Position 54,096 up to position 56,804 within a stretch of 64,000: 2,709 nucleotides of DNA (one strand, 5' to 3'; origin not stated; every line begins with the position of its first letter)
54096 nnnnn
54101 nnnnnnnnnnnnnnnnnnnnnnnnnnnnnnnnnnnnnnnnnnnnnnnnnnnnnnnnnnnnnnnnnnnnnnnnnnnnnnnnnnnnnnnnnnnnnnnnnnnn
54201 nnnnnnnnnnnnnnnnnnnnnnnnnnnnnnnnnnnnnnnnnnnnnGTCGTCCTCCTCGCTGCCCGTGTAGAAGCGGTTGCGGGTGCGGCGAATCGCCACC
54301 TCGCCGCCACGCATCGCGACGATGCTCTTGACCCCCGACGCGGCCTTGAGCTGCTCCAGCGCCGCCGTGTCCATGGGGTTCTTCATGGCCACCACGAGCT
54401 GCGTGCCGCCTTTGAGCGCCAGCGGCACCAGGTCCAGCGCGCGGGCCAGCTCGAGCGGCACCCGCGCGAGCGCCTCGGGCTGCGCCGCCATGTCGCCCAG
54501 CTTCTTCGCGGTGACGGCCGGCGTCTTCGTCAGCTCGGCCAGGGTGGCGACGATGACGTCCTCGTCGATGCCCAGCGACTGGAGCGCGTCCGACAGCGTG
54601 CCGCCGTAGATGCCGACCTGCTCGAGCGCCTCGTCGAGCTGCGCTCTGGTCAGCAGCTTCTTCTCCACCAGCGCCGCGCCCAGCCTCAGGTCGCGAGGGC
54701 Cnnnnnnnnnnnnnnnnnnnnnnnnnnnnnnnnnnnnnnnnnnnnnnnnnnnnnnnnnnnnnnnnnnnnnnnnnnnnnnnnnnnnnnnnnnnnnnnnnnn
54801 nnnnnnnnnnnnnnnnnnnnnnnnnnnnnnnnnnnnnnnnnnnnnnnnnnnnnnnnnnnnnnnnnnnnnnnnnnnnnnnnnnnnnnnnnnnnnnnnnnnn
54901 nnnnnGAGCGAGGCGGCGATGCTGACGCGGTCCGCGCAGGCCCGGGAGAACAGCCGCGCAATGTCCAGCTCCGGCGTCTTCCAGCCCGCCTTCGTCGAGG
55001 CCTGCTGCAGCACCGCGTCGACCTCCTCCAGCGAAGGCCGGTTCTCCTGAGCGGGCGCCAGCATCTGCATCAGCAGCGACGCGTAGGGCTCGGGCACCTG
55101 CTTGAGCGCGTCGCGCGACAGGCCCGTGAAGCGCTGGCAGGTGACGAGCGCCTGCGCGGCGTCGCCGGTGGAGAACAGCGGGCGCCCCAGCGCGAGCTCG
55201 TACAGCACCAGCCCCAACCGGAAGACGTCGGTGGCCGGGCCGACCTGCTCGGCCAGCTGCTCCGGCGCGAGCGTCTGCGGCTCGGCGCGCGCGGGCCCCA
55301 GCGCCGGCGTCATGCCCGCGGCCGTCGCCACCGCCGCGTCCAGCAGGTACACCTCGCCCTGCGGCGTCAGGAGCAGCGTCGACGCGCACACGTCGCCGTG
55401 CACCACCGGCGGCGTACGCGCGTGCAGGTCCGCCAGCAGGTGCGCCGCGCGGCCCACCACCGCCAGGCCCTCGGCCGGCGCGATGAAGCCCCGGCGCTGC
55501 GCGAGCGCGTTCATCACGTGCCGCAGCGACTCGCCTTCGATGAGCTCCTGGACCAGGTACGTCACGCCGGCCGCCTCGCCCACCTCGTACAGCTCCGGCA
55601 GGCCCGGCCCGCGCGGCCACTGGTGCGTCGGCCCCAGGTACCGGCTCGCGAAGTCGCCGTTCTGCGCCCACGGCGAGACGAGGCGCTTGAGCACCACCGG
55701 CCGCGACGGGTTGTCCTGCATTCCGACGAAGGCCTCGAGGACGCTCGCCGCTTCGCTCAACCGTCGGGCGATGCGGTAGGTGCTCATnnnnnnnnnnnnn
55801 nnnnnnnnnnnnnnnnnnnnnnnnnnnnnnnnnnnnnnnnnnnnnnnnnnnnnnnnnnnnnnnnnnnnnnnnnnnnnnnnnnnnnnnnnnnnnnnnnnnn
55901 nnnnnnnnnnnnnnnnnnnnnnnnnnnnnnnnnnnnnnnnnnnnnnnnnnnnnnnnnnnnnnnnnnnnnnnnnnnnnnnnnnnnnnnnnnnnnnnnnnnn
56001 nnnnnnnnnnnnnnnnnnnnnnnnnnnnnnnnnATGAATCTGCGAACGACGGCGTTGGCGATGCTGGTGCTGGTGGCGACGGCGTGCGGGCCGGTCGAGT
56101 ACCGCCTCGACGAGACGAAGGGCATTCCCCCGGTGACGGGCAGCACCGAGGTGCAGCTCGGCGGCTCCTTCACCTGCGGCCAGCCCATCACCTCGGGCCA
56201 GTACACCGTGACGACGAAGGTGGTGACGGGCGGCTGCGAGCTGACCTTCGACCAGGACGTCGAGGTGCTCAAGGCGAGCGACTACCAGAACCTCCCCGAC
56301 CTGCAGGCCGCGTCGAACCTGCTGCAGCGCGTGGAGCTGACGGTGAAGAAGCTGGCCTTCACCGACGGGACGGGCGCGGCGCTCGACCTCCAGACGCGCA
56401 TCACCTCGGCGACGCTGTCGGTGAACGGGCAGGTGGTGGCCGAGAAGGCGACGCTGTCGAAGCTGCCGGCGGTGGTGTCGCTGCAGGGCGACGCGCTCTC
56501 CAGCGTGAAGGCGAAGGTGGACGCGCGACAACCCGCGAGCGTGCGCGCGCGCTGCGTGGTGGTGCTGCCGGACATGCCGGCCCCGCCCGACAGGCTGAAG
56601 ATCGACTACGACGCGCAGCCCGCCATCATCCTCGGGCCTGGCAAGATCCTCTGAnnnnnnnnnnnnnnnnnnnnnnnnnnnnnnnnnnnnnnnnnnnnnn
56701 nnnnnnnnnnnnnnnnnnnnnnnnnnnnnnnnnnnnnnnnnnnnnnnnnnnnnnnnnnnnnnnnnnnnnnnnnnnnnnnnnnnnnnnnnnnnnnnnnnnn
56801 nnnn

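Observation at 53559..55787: Pseudokinase fused to a T2SS-E N-terminal (MshEN-like) domain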

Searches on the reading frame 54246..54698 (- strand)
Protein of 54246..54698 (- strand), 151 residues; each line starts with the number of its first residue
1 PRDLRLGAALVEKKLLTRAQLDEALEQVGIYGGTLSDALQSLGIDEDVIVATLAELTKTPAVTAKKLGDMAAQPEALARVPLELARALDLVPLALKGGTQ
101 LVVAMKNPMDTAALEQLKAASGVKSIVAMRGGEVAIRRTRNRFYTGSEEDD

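Call 9: search_solved_structures(query=window:54246-54698:-, max_evalue=1, show_alignments=4)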
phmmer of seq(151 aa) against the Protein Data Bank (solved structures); distinct sequences matched with E-value up to 1: 22.
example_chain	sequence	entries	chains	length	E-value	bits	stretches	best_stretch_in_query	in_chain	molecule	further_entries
6f8l_G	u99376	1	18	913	6.3e-18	68.6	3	3-123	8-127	Type IV pilus assembly protein PilF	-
9g1w_A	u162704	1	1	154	6.4e-11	45.9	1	3-123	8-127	Type IV pilus assembly ATPase PilB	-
3jc8_Ba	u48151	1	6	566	5.6e-09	39.6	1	5-145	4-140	Type IV-A pilus assembly ATPase PilB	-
5zfr_A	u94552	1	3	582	8.5e-08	35.8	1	4-146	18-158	Type IV pilus biogenesis ATPase PilB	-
6olj_C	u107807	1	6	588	4.2e-07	33.6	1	5-146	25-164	Type IV pilus biogenesis ATPase PilB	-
5tsg_B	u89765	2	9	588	4.2e-07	33.5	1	5-146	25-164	Type IV pilus biogenesis ATPase PilB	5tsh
5htl_A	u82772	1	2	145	3.3e-05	27.4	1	5-117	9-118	MSHA biogenesis protein MshE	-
6ejf_G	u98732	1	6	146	6.6e-05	26.5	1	1-144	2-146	Type IV pilus assembly protein PilF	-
8pfa_A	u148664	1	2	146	0.0026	21.3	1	2-117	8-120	c-di-GMP binding domain of the ATPase enzyme PilF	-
6ejf_J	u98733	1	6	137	0.0058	20.2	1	2-117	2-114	Type IV pilus assembly protein PilF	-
2d28_C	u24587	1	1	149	0.0069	19.9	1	4-126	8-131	type II secretion ATPase XpsE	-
8pdk_A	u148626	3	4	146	0.0071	19.9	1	2-117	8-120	c-di-GMP binding domain of the ATPase enzyme PilF | ATP-binding motif-containing protein pilF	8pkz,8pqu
9gl5_A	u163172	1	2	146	0.0074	19.8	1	2-117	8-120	ATP-binding motif-containing protein pilF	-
9glg_A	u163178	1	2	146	0.009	19.5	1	2-117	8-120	ATP-binding motif-containing protein pilF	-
2d27_A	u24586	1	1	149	0.0093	19.5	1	4-126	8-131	type II secretion ATPase XpsE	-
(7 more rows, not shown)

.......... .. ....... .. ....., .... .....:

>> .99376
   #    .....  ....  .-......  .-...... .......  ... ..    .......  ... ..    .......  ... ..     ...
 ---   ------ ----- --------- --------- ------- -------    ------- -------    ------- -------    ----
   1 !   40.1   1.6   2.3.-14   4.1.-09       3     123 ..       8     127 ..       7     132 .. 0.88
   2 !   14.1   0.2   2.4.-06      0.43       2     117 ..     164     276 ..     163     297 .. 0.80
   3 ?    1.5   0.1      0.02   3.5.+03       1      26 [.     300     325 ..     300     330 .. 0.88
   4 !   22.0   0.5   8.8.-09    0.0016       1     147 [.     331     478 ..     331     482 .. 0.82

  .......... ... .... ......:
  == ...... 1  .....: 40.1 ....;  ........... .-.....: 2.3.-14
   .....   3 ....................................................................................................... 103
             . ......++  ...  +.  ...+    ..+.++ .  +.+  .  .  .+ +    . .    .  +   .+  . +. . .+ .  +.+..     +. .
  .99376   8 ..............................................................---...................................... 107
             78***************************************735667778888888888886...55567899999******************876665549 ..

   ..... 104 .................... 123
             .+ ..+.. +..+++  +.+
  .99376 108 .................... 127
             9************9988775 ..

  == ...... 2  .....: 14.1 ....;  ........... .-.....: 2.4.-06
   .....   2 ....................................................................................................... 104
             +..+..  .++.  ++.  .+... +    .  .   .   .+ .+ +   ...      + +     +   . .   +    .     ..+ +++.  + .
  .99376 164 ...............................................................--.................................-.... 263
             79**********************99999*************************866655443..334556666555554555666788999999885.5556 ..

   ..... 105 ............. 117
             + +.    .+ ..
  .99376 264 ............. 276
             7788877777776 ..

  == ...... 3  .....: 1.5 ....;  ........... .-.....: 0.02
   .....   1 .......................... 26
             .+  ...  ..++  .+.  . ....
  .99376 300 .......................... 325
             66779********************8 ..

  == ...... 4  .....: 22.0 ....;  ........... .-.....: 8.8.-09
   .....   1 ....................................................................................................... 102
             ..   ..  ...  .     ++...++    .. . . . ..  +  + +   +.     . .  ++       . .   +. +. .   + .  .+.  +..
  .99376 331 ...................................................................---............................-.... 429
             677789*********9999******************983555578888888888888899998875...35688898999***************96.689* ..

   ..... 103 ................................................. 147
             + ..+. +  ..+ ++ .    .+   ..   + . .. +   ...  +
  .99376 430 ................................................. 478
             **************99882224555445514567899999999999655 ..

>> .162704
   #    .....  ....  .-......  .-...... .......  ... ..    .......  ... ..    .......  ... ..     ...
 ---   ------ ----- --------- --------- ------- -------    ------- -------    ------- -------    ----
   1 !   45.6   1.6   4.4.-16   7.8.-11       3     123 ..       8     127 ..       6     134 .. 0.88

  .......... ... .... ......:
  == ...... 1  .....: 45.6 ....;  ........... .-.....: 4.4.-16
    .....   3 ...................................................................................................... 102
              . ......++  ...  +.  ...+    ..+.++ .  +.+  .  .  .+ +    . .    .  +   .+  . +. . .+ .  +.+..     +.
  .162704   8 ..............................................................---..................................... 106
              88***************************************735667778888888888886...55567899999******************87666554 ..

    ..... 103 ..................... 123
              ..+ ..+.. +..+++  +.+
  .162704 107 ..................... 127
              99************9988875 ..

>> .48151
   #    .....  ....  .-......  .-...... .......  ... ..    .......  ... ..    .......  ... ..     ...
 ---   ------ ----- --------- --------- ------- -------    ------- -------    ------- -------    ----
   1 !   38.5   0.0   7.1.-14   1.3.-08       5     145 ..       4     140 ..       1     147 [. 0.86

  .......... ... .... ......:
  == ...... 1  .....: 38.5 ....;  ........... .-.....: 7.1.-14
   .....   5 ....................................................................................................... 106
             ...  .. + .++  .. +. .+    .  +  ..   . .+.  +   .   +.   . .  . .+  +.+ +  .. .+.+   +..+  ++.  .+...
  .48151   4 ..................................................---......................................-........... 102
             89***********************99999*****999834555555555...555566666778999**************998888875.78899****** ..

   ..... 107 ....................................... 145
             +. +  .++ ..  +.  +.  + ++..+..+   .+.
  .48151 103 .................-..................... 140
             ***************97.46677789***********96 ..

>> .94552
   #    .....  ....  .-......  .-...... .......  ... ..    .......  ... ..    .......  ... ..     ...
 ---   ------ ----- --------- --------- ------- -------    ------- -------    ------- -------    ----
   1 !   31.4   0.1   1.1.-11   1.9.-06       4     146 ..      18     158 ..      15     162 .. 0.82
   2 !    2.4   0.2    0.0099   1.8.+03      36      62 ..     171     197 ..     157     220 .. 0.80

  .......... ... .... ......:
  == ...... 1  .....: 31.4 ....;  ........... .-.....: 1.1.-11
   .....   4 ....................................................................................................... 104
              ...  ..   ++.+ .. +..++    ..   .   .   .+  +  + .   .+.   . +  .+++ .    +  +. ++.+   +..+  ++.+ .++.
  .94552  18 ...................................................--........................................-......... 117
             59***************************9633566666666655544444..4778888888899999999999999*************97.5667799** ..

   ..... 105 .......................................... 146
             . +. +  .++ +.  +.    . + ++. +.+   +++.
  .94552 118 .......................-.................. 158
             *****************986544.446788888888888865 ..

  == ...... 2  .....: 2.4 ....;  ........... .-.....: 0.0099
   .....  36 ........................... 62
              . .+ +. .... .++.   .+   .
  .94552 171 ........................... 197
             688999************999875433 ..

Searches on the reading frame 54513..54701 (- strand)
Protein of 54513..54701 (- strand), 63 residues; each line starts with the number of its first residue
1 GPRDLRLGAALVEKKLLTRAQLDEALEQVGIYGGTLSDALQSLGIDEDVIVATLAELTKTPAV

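Call 20: search_solved_structures(query=window:54513-54701:-, max_evalue=10, show_alignments=5)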
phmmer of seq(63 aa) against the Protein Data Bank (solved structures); distinct sequences matched with E-value up to 10: 12.
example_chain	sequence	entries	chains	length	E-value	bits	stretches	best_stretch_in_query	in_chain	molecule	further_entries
6f8l_G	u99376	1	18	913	1.7e-07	34.5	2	4-53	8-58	Type IV pilus assembly protein PilF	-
9g1w_A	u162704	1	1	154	0.00048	23.7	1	4-54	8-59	Type IV pilus assembly ATPase PilB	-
8pfa_A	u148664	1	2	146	0.0049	20.6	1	1-56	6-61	c-di-GMP binding domain of the ATPase enzyme PilF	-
8pdk_A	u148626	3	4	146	0.014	19.2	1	1-56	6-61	c-di-GMP binding domain of the ATPase enzyme PilF | ATP-binding motif-containing protein pilF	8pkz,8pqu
9gl5_A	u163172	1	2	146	0.015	19.1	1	1-56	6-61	ATP-binding motif-containing protein pilF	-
9glg_A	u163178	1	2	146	0.016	19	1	1-56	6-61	ATP-binding motif-containing protein pilF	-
5htl_A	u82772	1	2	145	0.016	19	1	6-60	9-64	MSHA biogenesis protein MshE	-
6ejf_J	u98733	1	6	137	0.037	17.8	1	3-56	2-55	Type IV pilus assembly protein PilF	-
8pe0_A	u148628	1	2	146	0.057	17.3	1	1-56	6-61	c-di-GMP binding domain of the ATPase enzyme PilF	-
5zfr_A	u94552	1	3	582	0.24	15.3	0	5-34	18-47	Type IV pilus biogenesis ATPase PilB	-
1ann_A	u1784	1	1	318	1.2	13.1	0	35-56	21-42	ANNEXIN IV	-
1i4a_A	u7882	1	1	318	1.2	13.1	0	35-56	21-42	ANNEXIN IV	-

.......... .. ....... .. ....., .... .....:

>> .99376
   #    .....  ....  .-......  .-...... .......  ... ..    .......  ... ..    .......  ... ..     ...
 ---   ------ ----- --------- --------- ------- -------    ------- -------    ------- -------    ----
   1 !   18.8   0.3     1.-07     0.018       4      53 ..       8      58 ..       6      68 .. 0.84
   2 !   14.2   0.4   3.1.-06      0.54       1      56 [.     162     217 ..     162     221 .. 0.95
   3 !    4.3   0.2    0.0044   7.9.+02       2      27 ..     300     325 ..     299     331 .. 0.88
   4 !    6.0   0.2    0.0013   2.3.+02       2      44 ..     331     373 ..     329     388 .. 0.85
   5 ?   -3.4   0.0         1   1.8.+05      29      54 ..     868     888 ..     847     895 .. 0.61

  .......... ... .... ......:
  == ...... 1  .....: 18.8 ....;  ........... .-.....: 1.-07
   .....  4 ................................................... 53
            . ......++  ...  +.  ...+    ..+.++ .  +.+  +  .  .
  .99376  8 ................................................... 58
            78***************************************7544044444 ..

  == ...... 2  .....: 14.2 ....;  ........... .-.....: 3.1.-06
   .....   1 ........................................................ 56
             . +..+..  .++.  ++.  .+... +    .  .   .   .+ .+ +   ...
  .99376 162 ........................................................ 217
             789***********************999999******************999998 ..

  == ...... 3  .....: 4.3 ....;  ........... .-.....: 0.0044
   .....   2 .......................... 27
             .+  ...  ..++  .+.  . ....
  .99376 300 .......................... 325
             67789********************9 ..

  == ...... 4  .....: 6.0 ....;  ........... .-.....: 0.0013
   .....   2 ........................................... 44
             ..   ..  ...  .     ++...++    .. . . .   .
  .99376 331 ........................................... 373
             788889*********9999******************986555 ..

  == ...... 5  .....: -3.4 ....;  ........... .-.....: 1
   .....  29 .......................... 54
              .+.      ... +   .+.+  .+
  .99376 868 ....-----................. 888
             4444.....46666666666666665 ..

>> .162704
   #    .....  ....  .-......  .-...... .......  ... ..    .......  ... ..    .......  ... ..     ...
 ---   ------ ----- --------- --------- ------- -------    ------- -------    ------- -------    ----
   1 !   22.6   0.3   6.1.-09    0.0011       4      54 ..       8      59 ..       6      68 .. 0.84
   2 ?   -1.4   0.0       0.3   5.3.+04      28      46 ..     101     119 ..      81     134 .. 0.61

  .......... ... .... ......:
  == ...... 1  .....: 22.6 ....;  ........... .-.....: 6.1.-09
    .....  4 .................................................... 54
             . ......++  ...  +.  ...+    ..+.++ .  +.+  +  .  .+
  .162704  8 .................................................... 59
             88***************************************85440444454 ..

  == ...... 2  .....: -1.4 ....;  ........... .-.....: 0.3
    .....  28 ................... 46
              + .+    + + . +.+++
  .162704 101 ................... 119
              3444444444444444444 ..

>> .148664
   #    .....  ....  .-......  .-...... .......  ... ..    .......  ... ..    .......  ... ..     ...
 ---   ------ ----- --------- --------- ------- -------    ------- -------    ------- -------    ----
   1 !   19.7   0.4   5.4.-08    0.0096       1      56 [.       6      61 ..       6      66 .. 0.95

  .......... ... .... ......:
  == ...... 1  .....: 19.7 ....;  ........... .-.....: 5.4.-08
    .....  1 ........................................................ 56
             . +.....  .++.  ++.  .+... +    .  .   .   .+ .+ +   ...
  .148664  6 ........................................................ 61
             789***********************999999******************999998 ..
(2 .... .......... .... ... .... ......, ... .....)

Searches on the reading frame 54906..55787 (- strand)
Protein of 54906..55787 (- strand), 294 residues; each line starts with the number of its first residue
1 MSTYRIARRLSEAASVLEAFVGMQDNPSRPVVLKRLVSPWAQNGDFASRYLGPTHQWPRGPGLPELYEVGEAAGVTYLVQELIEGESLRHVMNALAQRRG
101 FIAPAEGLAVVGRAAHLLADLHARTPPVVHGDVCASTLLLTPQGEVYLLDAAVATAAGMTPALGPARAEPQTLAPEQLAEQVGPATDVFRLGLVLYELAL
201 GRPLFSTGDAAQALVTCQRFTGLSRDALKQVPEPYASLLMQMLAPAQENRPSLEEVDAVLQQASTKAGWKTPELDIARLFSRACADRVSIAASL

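Call 19: search_solved_structures(query=window:54906-55787:-, max_evalue=0.001, show_alignments=3)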
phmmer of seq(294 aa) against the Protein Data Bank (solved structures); distinct sequences matched with E-value up to 0.001: 139 (the best 60 are shown).
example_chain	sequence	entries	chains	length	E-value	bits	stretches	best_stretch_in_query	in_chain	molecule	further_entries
4ow8_A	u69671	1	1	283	7.2e-17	64.8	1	4-212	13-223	Serine/threonine-protein kinase PknA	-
9tmq_A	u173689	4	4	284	7.3e-17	64.8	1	4-212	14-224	Serine/threonine-protein kinase PknA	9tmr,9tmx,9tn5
6b2q_A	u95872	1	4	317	1.5e-16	63.8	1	4-212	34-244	Serine/threonine-protein kinase PknA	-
4x3f_A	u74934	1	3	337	3.9e-16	62.4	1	4-212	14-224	Serine/threonine-protein kinase PknA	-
3f69_A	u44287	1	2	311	1.5e-10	44.1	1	29-212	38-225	Serine/threonine-protein kinase pknB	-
3f61_A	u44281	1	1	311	1.6e-10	44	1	29-214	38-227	Serine/threonine-protein kinase pknB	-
6i2p_A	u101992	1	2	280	1.8e-10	43.9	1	29-212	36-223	Serine/threonine-protein kinase PknB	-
3ori_A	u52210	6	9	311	2.1e-10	43.6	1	29-212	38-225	Serine/threonine protein kinase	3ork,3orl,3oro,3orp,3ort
6b2p_A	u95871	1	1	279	2.3e-10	43.5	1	31-212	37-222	Serine/threonine-protein kinase PknB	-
5u94_A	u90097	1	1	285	2.4e-10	43.4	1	30-212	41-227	Serine/threonine-protein kinase PknB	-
1o6y_A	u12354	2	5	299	2.8e-10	43.2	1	30-212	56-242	SERINE/THREONINE-PROTEIN KINASE PKNB | Probable serine/threonine-protein kinase pknB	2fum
1mru_A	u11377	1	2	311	2.9e-10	43.2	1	31-212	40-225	Probable serine/threonine-protein kinase pknB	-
9lgn_A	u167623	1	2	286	3.1e-10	43.1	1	17-215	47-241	Membrane-associated tyrosine- and threonine-specific cdc2-inhibitory kinase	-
23es_A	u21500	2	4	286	3.1e-10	43.1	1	17-215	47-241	Membrane-associated tyrosine- and threonine-specific cdc2-inhibitory kinase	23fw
8ztx_A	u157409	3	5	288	3.1e-10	43.1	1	17-245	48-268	Membrane-associated tyrosine- and threonine-specific cdc2-inhibitory kinase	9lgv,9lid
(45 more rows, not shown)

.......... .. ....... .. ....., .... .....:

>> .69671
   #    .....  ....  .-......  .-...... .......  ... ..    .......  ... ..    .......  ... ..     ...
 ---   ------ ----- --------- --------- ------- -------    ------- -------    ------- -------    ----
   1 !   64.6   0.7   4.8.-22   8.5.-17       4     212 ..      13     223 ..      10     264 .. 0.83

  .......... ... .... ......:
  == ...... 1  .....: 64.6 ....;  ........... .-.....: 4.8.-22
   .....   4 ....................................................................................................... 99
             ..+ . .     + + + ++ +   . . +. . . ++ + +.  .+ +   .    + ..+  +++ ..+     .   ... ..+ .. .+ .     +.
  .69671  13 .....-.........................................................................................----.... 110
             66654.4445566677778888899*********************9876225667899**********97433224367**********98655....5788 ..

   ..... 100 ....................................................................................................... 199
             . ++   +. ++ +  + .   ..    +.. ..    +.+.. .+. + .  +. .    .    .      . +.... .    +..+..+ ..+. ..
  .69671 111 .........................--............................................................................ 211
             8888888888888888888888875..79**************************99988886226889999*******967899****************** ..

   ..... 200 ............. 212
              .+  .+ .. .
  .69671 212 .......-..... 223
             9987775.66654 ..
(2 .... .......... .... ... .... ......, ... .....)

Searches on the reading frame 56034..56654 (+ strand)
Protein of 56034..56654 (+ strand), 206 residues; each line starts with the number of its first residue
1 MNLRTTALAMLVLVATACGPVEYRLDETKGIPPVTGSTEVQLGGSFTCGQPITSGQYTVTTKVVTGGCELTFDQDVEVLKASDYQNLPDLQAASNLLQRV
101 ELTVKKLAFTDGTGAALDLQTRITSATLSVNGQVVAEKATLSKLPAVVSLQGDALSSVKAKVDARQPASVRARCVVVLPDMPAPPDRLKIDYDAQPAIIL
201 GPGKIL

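Call 33: search_protein_families(library=pfam, proteins=[window:56034-56654:+], max_evalue=0.01)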
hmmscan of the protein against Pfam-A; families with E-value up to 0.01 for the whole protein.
window:56034-56654:+ (206 aa): 0 families
